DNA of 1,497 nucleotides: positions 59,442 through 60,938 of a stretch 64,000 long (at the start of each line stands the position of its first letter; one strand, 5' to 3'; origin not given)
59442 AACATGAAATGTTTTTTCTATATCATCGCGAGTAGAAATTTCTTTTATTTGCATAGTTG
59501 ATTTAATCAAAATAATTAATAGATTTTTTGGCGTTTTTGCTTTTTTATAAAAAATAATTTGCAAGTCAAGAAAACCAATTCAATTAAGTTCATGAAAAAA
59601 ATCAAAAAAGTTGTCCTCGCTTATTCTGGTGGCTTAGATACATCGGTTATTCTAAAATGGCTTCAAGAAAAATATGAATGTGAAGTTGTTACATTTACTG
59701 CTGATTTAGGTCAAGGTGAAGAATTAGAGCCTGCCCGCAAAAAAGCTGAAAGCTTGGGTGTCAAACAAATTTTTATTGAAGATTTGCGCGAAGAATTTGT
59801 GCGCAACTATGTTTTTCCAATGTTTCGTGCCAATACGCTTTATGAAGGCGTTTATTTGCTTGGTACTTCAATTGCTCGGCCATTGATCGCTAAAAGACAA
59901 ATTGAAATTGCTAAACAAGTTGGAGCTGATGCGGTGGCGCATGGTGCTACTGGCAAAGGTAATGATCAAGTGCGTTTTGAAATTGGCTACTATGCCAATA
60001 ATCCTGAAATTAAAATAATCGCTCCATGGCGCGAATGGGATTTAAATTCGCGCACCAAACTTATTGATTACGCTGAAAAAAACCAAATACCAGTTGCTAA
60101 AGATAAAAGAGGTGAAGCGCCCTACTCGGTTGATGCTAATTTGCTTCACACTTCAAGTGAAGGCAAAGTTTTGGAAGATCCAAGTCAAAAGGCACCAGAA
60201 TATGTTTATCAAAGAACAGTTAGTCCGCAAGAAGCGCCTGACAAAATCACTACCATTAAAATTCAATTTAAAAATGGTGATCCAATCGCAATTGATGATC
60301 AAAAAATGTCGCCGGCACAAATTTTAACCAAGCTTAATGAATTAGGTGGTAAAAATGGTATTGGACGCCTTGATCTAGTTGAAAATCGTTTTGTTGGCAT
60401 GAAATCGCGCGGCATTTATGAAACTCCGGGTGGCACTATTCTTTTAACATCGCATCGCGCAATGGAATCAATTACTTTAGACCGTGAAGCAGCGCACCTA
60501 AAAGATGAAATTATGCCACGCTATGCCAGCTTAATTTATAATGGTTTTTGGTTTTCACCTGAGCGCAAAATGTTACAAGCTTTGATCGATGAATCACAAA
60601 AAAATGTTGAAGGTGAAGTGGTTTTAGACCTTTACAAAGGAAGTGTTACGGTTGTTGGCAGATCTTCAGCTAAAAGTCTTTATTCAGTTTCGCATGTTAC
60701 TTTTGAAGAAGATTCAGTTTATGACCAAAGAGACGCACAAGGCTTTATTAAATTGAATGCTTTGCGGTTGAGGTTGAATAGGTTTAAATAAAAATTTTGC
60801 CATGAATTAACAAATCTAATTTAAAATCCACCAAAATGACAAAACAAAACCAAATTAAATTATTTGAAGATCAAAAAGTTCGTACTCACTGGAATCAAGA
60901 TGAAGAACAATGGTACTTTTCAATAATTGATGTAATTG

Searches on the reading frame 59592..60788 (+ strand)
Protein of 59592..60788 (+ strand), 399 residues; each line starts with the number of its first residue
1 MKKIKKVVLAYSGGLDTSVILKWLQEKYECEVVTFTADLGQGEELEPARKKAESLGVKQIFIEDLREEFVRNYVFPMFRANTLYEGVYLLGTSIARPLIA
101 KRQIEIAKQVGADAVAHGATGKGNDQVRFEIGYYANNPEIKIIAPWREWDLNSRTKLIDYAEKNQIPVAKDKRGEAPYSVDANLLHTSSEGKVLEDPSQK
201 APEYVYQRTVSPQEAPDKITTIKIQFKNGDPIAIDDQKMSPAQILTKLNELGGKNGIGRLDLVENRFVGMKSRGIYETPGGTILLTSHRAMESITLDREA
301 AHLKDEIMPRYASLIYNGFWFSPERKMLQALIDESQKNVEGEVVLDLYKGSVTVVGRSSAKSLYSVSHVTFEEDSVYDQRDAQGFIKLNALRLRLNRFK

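Call 46: find_homologous_proteins(query=window:59592-60788:+, max_evalue=1e-50)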
Query window:59592-60788:+ (399 aa): 8000 proteins with E <= 1e-50 among 8000 candidates; the best 120 are listed.
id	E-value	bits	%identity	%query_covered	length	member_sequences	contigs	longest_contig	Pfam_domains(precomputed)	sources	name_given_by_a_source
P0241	1.1e-267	905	-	-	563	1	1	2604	PF00764.26,PF20979.3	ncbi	-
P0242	3.0e-262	888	100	100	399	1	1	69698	PF00764.26,PF20979.3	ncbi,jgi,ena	-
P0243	2.4e-241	819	91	99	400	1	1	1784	PF00764.26,PF20979.3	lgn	-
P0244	9.2e-241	817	90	99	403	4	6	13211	PF00764.26,PF20979.3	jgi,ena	-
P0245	2.7e-240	815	91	99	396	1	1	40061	PF00764.26,PF20979.3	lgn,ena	-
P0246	9.7e-240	813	91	99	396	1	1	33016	PF00764.26,PF20979.3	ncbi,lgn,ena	-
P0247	4.5e-234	795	87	100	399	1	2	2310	PF24167.2,PF00764.26,PF20979.3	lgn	-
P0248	6.1e-234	794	89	99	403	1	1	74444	PF00764.26,PF20979.3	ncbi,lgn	-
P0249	2.6e-233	792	88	98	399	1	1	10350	PF00764.26,PF20979.3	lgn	-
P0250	6.9e-233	791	88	98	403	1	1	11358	PF00764.26,PF20979.3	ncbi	-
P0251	5.9e-232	788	87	99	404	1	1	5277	PF00764.26,PF20979.3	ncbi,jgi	jgi:argininosuccinate synthase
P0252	2.7e-231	786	88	99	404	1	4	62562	PF00764.26,PF20979.3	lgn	-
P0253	4.1e-231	785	88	99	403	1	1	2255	PF00764.26,PF20979.3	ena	-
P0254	4.9e-231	785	88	98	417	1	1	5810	PF24167.2,PF00764.26,PF20979.3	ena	-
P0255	9.2e-231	784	88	99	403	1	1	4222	PF00764.26,PF20979.3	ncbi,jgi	jgi:argininosuccinate synthase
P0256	1.2e-230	784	88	98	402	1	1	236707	PF00764.26,PF20979.3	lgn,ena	-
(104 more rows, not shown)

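Call 47: find_encoding_contigs(protein=P0256, flank=8000, max_places=2)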
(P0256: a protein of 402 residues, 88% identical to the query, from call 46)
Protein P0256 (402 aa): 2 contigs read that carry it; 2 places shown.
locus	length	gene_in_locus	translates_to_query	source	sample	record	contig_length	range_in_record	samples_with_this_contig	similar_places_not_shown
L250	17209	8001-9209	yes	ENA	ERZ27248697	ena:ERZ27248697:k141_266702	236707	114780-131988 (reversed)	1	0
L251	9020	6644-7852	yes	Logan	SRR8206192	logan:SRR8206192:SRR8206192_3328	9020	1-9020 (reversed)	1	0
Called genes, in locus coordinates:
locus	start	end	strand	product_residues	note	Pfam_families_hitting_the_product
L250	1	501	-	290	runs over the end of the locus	PF00701:DHDPS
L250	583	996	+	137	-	PF00507:Oxidored_q4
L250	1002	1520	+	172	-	PF01058:Oxidored_q6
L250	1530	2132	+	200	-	PF00329:Complex1_30kDa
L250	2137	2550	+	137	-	-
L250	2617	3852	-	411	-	PF08245:Mur_ligase_M, PF27239:FOL3_C, PF02875:Mur_ligase_C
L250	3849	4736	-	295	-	PF03631:Virul_fac_BrkB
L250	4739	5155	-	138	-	PF13673:Acetyltransf_10, PF00583:Acetyltransf_1, PF13508:Acetyltransf_7 (weak)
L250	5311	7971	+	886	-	PF00311:PEPcase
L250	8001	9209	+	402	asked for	PF00764:Arginosuc_synth, PF20979:Arginosuc_syn_C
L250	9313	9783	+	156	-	PF01451:LMWPc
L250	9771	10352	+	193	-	PF00551:Formyl_trans_N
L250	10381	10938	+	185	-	PF01327:Pep_deformylase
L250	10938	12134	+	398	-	PF28597:T2SSF_N (weak), PF00482:T2SSF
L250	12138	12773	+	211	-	PF13500:AAA_26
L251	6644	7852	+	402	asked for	PF00764:Arginosuc_synth, PF20979:Arginosuc_syn_C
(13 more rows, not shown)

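Call 48: find_encoding_contigs(protein=P0245, flank=8000, max_places=2)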
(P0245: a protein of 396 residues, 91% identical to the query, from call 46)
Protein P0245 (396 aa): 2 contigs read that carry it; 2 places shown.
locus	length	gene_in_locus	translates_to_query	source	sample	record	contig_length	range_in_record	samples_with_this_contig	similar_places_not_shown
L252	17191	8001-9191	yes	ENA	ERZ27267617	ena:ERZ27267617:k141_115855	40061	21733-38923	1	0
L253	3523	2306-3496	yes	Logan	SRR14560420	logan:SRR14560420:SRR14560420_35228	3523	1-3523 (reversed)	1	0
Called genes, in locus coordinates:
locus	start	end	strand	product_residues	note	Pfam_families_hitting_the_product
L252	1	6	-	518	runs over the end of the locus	PF21760:SecD_1st, PF22599:SecDF_P1_head, PF02355:SecD_SecF_C, PF00873:ACR_tran (weak), PF03176:MMPL (weak)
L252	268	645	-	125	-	PF02699:YajC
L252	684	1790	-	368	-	PF02163:Peptidase_M50, PF13180:PDZ_2 (weak), PF17820:PDZ_6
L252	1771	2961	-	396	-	PF02670:DXP_reductoisom, PF08436:DXP_redisom_C, PF13288:DXPR_C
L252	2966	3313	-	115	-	PF02033:RBFA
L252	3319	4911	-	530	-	PF07498:Rho_N, PF07497:Rho_RNA_bind, PF00006:ATP-synt_ab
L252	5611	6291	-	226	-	PF07685:GATase_3, PF13507:GATase_5, PF00117:GATase (weak), PF01965:DJ-1_PfpI (weak)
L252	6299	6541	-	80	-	PF02700:PurS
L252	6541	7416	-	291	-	PF03631:Virul_fac_BrkB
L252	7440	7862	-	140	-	PF00583:Acetyltransf_1, PF13508:Acetyltransf_7 (weak)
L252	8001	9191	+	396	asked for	PF00764:Arginosuc_synth, PF20979:Arginosuc_syn_C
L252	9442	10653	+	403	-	PF00162:PGK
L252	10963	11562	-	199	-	PF01812:5-FTHF_cyc-lig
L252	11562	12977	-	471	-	PF12796:Ank_2, PF13606:Ank_3 (faint), PF12796:Ank_2, PF13857:Ank_5, PF00023:Ank, PF13637:Ank_4, PF12796:Ank_2, PF00023:Ank (weak)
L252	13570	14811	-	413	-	PF00675:Peptidase_M16, PF05193:Peptidase_M16_C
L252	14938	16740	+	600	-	PF00931:NB-ARC (faint), PF03193:RsgA_GTPase (faint), PF00004:AAA (faint), PF00005:ABC_tran, PF00006:ATP-synt_ab (faint), PF01926:MMR_HSR1 (faint), PF00005:ABC_tran, PF16326:ABC_tran_CTD, +8 more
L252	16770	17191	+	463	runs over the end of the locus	PF13746:Fer4_18, PF12838:Fer4_7 (faint), PF13183:Fer4_8 (faint), PF13484:Fer4_16 (faint), PF13534:Fer4_17 (faint), PF11614:FixG_C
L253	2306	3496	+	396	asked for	PF00764:Arginosuc_synth, PF20979:Arginosuc_syn_C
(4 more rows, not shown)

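Call 49: find_encoding_contigs(protein=P0246, flank=8000, max_places=2)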
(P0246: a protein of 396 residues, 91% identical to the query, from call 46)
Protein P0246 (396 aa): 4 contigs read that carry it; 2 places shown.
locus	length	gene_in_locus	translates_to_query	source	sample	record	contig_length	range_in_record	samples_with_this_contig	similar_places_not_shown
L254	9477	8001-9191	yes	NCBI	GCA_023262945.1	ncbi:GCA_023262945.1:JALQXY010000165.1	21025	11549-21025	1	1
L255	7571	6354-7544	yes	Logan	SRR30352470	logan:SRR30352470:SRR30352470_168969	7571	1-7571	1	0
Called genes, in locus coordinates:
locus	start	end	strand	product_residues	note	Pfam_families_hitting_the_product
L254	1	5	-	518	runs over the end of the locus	PF21760:SecD_1st, PF22599:SecDF_P1_head, PF02355:SecD_SecF_C, PF00873:ACR_tran (weak), PF03176:MMPL (weak)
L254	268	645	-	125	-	PF02699:YajC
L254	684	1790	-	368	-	PF02163:Peptidase_M50, PF13180:PDZ_2 (weak), PF17820:PDZ_6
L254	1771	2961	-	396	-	PF02670:DXP_reductoisom, PF08436:DXP_redisom_C, PF13288:DXPR_C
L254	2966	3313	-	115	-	PF02033:RBFA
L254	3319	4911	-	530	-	PF07498:Rho_N, PF07497:Rho_RNA_bind, PF00006:ATP-synt_ab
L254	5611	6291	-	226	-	PF07685:GATase_3, PF13507:GATase_5, PF00117:GATase (weak), PF01965:DJ-1_PfpI (weak)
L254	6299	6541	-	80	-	PF02700:PurS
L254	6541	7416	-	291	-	PF03631:Virul_fac_BrkB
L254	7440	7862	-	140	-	PF00583:Acetyltransf_1, PF13508:Acetyltransf_7 (weak)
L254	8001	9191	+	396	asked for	PF00764:Arginosuc_synth, PF20979:Arginosuc_syn_C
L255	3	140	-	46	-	?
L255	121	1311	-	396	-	PF02670:DXP_reductoisom, PF08436:DXP_redisom_C, PF13288:DXPR_C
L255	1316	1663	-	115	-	PF02033:RBFA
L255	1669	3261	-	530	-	PF07498:Rho_N, PF07497:Rho_RNA_bind, PF00006:ATP-synt_ab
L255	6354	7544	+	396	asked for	PF00764:Arginosuc_synth, PF20979:Arginosuc_syn_C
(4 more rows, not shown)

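Call 59: find_encoding_contigs(protein=P0248, flank=6000, max_places=2)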
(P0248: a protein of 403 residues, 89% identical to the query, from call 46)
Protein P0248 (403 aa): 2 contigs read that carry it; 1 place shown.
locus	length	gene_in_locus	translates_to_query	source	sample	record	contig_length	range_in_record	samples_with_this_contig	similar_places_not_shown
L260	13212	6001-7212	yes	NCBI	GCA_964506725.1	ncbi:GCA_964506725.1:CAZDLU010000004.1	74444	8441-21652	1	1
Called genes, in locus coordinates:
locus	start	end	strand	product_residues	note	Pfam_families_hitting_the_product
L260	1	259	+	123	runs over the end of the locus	PF00507:Oxidored_q4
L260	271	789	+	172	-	PF01058:Oxidored_q6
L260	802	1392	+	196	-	PF00329:Complex1_30kDa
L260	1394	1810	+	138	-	-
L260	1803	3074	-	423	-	PF08245:Mur_ligase_M, PF02875:Mur_ligase_C, PF27239:FOL3_C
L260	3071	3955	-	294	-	PF03631:Virul_fac_BrkB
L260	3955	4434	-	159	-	-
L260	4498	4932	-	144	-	PF00583:Acetyltransf_1 (weak)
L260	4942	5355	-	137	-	-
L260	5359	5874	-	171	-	-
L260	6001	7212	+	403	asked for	PF00764:Arginosuc_synth, PF20979:Arginosuc_syn_C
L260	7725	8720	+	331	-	PF13310:Virulence_RhuM, PF02661:Fic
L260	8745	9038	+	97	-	PF03795:YCII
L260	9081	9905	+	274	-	PF01068:DNA_ligase_A_M, PF14743:DNA_ligase_OB_2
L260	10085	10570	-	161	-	PF01641:SelR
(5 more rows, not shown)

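Call 60: find_encoding_contigs(protein=P0252, flank=6000, max_places=3)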
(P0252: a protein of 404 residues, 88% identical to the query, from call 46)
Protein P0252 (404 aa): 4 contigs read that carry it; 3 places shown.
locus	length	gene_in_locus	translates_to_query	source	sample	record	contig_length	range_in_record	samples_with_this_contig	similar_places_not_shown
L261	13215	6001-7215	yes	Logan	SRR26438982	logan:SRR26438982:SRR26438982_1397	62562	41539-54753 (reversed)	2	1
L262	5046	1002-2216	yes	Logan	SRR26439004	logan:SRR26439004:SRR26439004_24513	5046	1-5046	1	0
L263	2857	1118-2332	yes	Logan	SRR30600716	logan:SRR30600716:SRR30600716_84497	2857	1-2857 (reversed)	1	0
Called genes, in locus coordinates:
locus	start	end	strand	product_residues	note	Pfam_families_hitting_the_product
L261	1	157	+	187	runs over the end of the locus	PF01058:Oxidored_q6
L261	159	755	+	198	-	PF00329:Complex1_30kDa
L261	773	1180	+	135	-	-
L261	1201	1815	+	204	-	PF13640:2OG-FeII_Oxy_3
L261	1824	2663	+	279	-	PF04338:DUF481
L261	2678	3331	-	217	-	-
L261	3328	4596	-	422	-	PF08245:Mur_ligase_M, PF27239:FOL3_C, PF02875:Mur_ligase_C (weak)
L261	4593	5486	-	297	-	PF03631:Virul_fac_BrkB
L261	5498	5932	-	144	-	PF00583:Acetyltransf_1 (weak)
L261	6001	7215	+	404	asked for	PF00764:Arginosuc_synth, PF20979:Arginosuc_syn_C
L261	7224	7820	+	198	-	PF00551:Formyl_trans_N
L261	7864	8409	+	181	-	PF01327:Pep_deformylase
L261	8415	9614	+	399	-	PF28597:T2SSF_N (weak), PF00482:T2SSF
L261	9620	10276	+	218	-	PF13500:AAA_26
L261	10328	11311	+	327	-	PF00696:AA_kinase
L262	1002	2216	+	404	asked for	PF00764:Arginosuc_synth, PF20979:Arginosuc_syn_C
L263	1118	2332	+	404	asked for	PF00764:Arginosuc_synth, PF20979:Arginosuc_syn_C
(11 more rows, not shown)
